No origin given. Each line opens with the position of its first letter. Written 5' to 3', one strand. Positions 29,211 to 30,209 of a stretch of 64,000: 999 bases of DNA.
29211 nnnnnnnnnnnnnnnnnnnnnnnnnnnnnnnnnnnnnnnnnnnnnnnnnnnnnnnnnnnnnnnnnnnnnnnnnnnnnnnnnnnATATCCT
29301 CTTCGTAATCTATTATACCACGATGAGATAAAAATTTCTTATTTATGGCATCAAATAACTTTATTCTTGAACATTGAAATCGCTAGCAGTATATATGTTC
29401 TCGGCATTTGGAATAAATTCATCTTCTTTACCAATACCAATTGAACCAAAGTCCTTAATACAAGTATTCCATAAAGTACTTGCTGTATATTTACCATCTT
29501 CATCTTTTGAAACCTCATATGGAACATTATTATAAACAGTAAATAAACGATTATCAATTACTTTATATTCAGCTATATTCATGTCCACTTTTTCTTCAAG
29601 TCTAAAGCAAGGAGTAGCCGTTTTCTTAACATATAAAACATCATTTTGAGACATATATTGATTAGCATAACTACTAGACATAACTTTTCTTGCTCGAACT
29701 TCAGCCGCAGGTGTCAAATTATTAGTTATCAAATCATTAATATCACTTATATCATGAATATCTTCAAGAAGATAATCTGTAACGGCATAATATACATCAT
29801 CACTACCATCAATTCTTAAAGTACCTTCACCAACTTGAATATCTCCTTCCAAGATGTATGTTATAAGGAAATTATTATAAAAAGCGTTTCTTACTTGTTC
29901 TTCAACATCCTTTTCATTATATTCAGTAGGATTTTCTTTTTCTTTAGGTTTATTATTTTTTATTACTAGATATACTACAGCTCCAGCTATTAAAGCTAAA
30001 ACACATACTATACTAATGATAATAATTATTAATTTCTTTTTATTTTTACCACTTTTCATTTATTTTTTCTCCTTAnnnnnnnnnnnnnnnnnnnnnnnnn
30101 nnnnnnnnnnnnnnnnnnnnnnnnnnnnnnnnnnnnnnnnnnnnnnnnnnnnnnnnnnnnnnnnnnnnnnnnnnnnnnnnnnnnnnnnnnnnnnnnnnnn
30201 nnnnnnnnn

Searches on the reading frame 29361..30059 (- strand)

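Call 6: search_protein_families(library=pfam, proteins=[window:29361-30059:-], max_evalue=0.01)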
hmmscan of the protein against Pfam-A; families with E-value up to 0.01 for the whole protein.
window:29361-30059:- (232 aa): 2 families
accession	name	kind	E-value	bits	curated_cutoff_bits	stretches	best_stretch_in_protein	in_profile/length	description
PF06024.17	Orf78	-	0.0075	17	29.4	0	6-47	60-100/101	Orf78 (ac78)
PF25093.1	DUF7807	-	0.0083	16.2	27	0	8-39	31-62/170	Family of unknown function (DUF7807)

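Call 26: search_protein_families(library=ncbifam, proteins=[window:29361-30059:-], max_evalue=0.01)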
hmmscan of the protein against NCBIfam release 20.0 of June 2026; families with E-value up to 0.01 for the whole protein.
window:29361-30059:- (232 aa): 9 families
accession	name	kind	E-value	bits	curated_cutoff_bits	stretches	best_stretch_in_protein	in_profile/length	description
NF004285.1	PRK05696.1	equivalog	6.2e-08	32.6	179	1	3-65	13-74/171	flagellar basal body-associated protein FliL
NF006283.1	PRK08455.1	equivalog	3.3e-06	26.9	187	1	4-52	13-61/182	flagellar basal body-associated protein FliL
TIGR04313.1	aro_clust_Mycop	subfamily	3.5e-05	23.6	40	1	5-71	2-64/296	aromatic motif membrane protein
TIGR00936.1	ahcY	equivalog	0.00023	20.1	497.6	1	89-167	313-391/416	adenosylhomocysteinase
NF005826.1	PRK07718.1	equivalog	0.001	19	140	1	7-72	3-63/143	flagellar basal body-associated protein FliL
NF005219.0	PRK06707.1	equivalog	0.002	16.6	498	1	8-66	2-63/536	amidase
NF009420.1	PRK12785.1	equivalog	0.0035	17.2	197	1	5-49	16-59/161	flagellar basal body-associated protein FliL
NF038058.1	adhes_P110_Nter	subfamily_domain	0.0041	17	80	1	5-64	3-63/201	P110/LppT family adhesin N-terminal domain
NF005435.1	PRK07021.1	equivalog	0.0047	16.8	131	1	4-45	3-45/157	flagellar basal body-associated protein FliL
